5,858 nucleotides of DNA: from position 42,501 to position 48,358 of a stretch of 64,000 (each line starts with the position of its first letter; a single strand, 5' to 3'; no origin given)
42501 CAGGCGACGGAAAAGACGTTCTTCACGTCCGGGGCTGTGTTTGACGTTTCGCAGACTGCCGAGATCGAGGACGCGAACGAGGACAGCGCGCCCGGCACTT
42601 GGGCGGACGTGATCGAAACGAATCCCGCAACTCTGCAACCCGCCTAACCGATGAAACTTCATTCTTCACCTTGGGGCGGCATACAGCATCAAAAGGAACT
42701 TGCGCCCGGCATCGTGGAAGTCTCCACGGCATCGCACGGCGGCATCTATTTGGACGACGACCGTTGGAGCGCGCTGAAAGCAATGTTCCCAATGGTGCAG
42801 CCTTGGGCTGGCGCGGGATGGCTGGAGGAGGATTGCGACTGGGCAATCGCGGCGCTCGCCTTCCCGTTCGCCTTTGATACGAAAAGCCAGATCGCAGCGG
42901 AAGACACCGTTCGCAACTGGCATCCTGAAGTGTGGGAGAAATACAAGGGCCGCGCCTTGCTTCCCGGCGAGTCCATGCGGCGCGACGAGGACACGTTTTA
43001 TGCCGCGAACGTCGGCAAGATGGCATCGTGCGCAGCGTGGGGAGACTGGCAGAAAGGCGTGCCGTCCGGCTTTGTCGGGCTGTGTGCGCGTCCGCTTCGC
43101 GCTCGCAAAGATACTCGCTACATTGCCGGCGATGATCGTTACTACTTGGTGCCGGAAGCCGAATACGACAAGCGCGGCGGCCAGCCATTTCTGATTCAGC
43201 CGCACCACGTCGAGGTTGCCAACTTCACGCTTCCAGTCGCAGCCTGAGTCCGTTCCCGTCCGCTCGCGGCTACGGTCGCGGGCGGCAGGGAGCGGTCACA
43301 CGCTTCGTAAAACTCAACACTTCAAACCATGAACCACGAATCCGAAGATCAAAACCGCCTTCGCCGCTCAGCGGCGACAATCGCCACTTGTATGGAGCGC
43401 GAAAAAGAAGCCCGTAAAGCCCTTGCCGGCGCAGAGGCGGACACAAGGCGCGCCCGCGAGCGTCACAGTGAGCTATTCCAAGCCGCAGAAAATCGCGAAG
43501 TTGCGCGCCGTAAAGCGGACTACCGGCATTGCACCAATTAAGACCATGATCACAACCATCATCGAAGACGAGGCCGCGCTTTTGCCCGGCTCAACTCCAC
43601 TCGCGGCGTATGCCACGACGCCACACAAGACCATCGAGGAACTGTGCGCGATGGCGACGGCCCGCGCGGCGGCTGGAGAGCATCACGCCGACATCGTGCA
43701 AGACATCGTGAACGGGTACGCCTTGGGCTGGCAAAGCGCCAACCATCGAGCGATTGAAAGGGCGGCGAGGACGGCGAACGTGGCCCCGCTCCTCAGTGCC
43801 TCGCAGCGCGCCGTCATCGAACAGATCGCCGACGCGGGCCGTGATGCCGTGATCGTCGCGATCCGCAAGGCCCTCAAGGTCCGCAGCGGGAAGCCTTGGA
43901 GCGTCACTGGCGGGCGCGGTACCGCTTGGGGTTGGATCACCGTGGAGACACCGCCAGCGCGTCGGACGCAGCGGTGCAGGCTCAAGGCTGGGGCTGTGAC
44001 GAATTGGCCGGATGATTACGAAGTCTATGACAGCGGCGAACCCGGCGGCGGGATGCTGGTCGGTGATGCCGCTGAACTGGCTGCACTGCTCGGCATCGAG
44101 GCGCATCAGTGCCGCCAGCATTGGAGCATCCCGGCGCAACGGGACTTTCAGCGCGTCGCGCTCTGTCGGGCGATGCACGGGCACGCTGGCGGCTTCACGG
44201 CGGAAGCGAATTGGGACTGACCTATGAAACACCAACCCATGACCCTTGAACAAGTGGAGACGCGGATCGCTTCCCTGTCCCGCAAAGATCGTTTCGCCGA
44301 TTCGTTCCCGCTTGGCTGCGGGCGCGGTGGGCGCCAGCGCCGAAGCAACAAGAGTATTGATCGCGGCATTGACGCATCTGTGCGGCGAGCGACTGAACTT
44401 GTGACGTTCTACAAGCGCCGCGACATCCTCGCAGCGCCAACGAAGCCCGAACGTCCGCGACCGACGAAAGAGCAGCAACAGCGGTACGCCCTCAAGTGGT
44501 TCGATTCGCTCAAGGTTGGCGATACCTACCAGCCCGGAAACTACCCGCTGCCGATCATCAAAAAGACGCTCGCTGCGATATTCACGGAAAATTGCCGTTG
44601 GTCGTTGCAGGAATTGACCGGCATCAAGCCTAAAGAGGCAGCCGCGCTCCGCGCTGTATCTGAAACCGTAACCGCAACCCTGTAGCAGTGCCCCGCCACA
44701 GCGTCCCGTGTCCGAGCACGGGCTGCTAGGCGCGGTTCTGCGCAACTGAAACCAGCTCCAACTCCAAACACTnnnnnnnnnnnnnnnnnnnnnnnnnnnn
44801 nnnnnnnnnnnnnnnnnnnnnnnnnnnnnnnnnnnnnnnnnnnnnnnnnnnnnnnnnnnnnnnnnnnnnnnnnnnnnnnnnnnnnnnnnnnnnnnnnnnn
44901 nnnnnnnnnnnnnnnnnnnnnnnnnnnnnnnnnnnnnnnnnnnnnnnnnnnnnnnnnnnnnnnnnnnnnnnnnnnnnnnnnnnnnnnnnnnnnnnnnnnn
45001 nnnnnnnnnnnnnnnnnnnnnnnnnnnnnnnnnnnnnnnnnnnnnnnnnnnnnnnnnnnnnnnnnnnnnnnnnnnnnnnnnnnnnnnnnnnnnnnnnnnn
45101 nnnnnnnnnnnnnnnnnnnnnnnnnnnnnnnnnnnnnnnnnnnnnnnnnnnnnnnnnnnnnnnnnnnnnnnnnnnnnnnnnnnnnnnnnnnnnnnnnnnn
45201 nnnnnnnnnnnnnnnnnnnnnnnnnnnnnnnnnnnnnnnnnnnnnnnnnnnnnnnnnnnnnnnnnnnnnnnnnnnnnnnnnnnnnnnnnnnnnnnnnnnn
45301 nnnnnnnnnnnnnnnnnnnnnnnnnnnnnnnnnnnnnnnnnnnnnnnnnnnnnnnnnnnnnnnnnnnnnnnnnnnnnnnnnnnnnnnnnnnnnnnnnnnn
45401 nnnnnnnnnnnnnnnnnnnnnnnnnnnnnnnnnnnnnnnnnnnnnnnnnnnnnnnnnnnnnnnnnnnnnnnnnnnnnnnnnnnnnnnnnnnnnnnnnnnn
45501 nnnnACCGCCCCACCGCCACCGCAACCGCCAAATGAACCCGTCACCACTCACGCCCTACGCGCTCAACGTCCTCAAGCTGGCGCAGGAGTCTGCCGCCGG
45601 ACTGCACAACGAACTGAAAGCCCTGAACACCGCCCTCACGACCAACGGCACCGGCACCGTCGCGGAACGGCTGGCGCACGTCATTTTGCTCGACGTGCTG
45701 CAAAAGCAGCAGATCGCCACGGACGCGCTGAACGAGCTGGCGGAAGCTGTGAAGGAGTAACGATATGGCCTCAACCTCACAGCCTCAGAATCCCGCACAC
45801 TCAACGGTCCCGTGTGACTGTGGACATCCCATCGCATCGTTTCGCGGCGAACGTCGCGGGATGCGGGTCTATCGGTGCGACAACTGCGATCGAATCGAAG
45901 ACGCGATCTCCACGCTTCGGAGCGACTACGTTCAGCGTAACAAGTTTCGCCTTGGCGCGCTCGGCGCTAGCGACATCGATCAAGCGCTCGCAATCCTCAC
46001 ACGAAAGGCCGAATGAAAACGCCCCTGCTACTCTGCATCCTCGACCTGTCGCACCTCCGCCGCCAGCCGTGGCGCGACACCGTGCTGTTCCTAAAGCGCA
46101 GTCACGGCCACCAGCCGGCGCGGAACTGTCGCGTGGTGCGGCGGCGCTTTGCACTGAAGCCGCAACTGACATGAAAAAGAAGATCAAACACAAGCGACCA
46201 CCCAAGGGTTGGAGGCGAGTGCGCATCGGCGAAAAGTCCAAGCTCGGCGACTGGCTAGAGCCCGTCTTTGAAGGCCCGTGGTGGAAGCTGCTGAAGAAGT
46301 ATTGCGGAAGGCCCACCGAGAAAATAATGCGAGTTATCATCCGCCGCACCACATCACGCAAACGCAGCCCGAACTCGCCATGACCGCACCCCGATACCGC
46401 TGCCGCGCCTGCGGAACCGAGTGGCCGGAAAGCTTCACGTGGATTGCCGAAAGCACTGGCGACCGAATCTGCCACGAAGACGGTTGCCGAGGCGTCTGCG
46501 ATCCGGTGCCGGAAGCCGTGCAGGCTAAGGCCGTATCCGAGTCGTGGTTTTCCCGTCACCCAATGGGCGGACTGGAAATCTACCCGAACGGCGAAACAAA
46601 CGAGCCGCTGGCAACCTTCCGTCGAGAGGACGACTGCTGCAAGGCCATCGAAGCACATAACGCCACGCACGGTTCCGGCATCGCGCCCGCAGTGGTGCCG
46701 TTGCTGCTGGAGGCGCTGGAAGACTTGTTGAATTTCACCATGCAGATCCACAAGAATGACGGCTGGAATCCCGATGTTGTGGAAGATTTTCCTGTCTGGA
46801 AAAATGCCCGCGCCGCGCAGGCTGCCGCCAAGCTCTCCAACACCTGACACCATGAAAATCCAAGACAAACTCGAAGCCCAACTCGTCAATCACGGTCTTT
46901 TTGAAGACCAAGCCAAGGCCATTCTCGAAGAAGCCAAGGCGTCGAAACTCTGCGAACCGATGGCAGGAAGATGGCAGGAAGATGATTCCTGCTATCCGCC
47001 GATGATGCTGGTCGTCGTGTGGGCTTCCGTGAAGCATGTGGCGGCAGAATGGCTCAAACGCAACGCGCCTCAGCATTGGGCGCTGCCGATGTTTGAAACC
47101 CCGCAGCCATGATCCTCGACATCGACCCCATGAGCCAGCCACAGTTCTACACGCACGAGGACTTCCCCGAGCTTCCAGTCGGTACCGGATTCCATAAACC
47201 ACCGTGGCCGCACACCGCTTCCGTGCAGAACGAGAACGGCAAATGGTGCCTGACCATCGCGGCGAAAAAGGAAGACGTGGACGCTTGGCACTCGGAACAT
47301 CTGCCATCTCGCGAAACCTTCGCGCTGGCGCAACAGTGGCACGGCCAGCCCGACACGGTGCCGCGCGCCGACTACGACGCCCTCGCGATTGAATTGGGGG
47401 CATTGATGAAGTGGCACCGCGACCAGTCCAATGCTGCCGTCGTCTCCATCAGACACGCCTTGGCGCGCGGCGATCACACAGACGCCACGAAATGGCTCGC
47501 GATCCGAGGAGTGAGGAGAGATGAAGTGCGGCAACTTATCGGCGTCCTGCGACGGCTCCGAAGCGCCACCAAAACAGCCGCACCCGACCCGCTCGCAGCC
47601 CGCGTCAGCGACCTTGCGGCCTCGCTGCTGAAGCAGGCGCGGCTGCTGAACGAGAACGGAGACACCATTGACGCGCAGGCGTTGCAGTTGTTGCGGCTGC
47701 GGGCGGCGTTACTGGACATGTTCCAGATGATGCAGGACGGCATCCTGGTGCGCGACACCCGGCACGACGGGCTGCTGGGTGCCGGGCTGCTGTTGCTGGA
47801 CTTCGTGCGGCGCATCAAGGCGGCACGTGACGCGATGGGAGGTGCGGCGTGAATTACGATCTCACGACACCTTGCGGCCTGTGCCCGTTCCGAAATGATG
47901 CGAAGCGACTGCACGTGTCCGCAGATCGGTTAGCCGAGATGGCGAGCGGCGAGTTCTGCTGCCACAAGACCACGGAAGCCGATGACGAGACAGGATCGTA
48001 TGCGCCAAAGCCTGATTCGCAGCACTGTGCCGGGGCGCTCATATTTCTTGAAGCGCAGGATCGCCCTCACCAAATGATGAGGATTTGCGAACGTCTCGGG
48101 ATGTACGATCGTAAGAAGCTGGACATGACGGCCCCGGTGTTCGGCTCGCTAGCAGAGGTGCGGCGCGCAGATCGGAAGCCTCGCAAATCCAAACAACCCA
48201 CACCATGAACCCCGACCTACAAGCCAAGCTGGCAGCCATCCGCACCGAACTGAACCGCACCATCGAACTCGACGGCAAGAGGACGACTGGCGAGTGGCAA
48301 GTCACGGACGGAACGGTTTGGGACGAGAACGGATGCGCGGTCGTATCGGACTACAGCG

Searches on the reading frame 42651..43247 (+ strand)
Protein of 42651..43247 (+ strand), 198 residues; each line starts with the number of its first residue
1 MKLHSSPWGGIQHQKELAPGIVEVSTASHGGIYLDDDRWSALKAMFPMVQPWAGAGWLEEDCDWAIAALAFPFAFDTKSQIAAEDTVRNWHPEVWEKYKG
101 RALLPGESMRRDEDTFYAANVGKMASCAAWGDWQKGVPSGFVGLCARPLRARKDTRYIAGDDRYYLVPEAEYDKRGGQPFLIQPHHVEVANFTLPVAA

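Call 52: search_protein_families(library=pfam, proteins=[window:42651-43247:+], max_evalue=0.01)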
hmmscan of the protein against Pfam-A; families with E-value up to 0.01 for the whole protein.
window:42651-43247:+ (198 aa): 1 family
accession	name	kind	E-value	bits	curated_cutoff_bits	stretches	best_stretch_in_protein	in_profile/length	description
PF22653.1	DUF7007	-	4.9e-34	117.7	27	1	4-120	4-115/116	Domain of unknown function (DUF7007)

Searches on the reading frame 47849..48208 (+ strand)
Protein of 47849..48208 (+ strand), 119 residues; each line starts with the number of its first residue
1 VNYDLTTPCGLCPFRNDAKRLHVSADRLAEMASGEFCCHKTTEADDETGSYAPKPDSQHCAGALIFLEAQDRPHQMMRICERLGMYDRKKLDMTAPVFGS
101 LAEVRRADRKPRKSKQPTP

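Call 21: search_protein_families(library=phrogs, proteins=[window:47849-48208:+], max_evalue=0.001)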
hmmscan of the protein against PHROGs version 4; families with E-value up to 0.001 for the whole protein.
window:47849-48208:+ (119 aa): 1 family
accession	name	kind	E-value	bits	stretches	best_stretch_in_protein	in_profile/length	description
phrog_5443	-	unknown function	4.7e-23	83.1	1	1-106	106-215/287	-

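Call 22: search_protein_families(library=pfam, proteins=[window:47849-48208:+], max_evalue=0.001)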
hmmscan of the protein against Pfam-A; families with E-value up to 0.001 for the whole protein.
window:47849-48208:+ (119 aa): 1 family
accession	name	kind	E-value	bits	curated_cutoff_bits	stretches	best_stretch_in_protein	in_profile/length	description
PF19800.4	DUF6283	-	0.00015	22.3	27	1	6-112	4-106/115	Family of unknown function (DUF6283)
